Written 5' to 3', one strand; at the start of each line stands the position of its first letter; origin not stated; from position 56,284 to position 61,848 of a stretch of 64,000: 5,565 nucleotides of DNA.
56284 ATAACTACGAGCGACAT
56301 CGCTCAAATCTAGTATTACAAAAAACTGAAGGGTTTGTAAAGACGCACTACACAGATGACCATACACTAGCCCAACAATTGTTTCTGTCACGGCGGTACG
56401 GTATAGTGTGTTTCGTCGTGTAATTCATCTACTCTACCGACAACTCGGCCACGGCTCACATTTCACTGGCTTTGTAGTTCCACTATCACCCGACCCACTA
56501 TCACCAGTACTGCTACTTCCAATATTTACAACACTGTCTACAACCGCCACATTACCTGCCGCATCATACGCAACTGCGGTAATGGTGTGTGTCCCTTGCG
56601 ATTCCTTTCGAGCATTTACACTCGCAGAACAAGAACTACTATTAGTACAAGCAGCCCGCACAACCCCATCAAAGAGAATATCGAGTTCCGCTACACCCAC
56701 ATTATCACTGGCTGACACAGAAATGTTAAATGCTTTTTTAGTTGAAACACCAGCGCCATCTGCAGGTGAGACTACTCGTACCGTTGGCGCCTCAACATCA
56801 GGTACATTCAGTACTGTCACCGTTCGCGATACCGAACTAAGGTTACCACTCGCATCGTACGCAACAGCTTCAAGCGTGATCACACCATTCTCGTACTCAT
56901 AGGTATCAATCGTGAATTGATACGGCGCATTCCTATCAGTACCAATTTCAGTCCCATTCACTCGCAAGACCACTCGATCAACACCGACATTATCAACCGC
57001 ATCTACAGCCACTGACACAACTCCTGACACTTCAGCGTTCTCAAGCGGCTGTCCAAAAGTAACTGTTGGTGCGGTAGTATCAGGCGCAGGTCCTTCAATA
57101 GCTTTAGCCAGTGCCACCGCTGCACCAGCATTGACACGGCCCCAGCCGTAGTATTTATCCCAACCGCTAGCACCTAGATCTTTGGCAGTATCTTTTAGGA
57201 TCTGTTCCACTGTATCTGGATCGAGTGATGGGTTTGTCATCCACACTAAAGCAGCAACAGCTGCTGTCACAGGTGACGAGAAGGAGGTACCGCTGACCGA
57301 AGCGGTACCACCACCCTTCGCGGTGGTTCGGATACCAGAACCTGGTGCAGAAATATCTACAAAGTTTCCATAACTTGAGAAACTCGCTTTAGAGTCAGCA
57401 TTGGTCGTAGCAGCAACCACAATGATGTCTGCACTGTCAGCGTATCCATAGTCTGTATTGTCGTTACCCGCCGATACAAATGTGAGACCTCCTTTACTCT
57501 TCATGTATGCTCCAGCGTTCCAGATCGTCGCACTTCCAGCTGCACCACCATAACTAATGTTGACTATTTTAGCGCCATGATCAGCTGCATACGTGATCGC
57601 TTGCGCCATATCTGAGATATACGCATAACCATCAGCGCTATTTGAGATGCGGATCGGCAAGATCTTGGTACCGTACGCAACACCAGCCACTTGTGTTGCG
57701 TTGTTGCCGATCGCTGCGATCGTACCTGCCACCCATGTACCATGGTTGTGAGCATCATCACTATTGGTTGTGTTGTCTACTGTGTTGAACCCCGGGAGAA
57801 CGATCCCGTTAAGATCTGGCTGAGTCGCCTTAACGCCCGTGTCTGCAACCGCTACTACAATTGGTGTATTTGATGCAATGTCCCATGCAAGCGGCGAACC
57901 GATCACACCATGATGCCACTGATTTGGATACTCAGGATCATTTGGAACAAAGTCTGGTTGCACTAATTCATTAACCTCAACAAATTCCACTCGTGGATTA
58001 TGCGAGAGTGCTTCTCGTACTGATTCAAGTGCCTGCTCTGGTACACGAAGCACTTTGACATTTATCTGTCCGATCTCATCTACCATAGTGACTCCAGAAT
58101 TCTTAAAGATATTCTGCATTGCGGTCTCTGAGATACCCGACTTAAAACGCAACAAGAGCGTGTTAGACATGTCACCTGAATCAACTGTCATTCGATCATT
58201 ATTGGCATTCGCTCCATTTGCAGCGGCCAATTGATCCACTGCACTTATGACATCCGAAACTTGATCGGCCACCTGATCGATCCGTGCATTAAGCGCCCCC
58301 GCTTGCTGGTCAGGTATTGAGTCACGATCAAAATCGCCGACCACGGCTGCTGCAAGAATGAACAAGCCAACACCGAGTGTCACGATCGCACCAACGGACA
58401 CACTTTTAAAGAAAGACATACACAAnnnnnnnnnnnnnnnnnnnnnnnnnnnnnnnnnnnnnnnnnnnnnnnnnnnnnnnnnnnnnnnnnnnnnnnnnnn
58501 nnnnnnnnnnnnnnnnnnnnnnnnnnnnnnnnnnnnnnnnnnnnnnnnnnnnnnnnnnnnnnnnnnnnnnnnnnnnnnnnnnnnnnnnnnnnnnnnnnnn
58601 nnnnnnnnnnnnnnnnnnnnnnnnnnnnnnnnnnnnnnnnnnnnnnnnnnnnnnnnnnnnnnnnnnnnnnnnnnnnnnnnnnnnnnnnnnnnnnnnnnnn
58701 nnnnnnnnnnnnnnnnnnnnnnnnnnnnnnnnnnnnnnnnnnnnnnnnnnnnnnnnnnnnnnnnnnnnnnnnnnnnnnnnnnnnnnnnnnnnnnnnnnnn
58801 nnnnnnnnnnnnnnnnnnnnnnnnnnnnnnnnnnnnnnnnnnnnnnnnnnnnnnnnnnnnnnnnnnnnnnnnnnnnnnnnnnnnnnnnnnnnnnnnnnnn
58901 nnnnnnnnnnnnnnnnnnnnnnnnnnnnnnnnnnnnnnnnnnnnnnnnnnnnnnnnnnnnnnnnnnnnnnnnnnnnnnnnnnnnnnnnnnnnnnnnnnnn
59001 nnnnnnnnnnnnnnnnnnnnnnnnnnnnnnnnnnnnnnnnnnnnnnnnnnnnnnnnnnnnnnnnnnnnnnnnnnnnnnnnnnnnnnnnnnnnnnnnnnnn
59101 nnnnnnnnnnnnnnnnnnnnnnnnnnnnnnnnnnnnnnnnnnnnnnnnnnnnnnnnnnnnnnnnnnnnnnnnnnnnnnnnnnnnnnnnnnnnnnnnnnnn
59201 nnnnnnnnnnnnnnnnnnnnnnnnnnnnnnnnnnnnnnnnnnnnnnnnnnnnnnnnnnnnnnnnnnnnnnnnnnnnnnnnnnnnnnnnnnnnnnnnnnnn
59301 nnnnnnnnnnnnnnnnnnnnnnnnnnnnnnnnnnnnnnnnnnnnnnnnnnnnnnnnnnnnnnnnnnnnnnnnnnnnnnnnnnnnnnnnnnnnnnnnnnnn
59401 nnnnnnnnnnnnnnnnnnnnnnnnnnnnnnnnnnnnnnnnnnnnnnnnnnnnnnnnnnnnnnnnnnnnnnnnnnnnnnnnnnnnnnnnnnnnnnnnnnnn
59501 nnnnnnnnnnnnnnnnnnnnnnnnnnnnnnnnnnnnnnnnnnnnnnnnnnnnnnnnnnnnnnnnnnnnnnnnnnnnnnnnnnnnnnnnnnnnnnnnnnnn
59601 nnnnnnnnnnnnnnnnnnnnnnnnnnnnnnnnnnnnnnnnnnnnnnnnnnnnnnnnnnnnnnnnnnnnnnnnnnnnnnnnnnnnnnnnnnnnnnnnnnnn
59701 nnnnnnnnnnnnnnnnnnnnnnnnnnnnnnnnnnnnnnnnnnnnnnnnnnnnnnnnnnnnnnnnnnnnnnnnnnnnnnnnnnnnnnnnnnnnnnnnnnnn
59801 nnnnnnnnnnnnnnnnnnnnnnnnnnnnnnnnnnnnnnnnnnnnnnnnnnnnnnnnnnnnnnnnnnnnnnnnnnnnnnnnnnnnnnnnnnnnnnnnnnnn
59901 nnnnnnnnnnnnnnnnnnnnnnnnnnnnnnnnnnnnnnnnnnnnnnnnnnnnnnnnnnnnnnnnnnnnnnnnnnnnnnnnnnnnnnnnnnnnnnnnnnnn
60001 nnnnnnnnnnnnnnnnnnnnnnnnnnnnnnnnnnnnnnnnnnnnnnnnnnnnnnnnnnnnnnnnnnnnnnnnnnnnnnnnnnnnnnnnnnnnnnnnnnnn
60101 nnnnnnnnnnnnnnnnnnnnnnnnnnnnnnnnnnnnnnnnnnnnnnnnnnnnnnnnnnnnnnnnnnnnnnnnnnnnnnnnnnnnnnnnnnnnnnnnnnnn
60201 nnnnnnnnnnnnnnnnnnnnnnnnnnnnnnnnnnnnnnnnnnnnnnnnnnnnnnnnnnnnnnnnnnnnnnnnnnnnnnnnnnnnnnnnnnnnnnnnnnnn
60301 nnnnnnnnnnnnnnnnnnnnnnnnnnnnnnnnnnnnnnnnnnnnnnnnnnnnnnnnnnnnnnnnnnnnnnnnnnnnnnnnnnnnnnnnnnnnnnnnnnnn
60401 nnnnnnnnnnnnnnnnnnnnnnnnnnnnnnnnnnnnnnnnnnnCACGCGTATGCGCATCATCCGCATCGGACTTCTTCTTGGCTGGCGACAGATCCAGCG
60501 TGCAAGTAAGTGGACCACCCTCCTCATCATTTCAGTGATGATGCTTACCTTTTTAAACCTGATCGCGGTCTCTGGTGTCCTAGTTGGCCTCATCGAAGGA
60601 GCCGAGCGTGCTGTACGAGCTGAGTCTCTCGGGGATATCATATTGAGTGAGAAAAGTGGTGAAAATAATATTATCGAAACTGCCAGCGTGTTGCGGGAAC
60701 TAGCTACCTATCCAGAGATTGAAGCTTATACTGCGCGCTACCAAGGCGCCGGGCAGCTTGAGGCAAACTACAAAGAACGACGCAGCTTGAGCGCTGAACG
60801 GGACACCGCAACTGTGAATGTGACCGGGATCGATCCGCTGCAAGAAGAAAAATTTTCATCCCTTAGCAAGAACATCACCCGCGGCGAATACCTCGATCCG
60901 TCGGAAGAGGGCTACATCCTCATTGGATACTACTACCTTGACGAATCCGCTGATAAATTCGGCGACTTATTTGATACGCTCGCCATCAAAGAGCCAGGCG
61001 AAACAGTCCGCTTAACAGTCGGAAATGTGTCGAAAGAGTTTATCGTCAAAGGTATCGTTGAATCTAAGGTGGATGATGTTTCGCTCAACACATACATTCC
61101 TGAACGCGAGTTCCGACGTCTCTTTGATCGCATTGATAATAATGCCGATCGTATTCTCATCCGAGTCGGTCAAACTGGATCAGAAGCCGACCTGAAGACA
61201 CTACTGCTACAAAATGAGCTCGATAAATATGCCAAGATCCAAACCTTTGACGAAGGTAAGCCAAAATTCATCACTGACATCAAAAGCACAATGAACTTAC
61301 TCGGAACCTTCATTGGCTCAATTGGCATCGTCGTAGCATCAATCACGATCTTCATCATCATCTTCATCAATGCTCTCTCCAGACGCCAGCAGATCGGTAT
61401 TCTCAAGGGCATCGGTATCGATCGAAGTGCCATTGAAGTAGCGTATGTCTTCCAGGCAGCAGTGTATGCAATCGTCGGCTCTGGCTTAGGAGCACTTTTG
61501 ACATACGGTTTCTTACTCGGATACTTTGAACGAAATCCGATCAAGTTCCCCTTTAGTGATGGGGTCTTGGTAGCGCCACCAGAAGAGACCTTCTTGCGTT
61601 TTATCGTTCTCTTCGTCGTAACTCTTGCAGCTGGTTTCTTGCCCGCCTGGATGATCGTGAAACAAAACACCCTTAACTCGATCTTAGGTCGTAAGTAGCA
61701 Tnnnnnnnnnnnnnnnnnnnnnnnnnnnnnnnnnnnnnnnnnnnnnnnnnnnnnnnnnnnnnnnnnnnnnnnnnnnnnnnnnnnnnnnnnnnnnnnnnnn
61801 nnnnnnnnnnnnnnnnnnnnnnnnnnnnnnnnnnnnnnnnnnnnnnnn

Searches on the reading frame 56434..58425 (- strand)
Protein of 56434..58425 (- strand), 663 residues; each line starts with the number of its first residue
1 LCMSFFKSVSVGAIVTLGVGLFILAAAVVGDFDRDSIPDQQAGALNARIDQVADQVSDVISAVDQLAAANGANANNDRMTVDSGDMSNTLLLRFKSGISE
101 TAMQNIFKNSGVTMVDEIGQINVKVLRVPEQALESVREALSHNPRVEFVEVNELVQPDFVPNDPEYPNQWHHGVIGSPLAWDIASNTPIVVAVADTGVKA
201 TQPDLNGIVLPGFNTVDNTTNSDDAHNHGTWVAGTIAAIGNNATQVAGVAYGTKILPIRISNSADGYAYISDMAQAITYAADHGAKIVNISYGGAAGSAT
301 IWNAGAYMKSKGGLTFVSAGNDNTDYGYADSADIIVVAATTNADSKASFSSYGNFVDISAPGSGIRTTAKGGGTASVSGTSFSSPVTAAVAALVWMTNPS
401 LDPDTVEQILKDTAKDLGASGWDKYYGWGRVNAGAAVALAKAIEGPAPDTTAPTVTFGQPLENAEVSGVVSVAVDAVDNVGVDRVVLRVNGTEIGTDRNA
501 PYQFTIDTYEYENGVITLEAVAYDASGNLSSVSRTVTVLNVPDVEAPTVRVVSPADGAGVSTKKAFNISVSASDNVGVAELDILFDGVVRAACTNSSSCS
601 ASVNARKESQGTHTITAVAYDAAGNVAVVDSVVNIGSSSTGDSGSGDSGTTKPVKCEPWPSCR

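Call 46: search_protein_families(library=pfam, proteins=[window:56434-58425:-], max_evalue=0.001)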
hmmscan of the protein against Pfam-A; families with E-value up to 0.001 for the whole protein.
window:56434-58425:- (663 aa): 5 families
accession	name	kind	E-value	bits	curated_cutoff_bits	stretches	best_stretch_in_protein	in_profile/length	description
PF00082.27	Peptidase_S8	-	1.1e-47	163.2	21.8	1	189-429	4-288/288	Subtilase family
PF17957.7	Big_7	-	2.3e-27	95.9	24.1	2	453-520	1-70/70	Bacterial Ig domain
PF22148.1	Fervidolysin_NPro-like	-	1.8e-09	38.3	21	1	87-152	17-81/81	Fervidolysin N-terminal prodomain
PF16355.11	DUF4982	-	4e-06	27.1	23.9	1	482-528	12-58/61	Domain of unknown function (DUF4982)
PF19077.6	Big_13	-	0.00014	22.7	27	0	556-630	21-94/102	Bacterial Ig-like domain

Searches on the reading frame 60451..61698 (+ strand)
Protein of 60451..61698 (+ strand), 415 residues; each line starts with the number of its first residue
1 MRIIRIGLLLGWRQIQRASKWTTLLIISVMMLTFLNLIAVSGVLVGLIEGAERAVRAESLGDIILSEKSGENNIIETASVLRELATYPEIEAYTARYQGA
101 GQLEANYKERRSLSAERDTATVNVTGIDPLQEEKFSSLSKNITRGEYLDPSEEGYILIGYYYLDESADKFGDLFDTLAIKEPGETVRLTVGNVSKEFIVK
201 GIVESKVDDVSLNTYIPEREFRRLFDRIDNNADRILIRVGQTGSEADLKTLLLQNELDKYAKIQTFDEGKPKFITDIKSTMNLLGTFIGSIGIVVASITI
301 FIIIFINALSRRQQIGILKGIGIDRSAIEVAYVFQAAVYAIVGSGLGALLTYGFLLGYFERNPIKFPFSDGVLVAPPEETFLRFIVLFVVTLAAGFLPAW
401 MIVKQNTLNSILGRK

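Call 46: search_protein_families(library=pfam, proteins=[window:60451-61698:+], max_evalue=0.001)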
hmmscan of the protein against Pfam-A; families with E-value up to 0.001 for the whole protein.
window:60451-61698:+ (415 aa): 1 family
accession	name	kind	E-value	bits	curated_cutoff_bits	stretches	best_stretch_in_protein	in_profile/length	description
PF02687.27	FtsX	-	3.3e-12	46.9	25.5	1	287-406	2-119/120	FtsX-like permease C-terminal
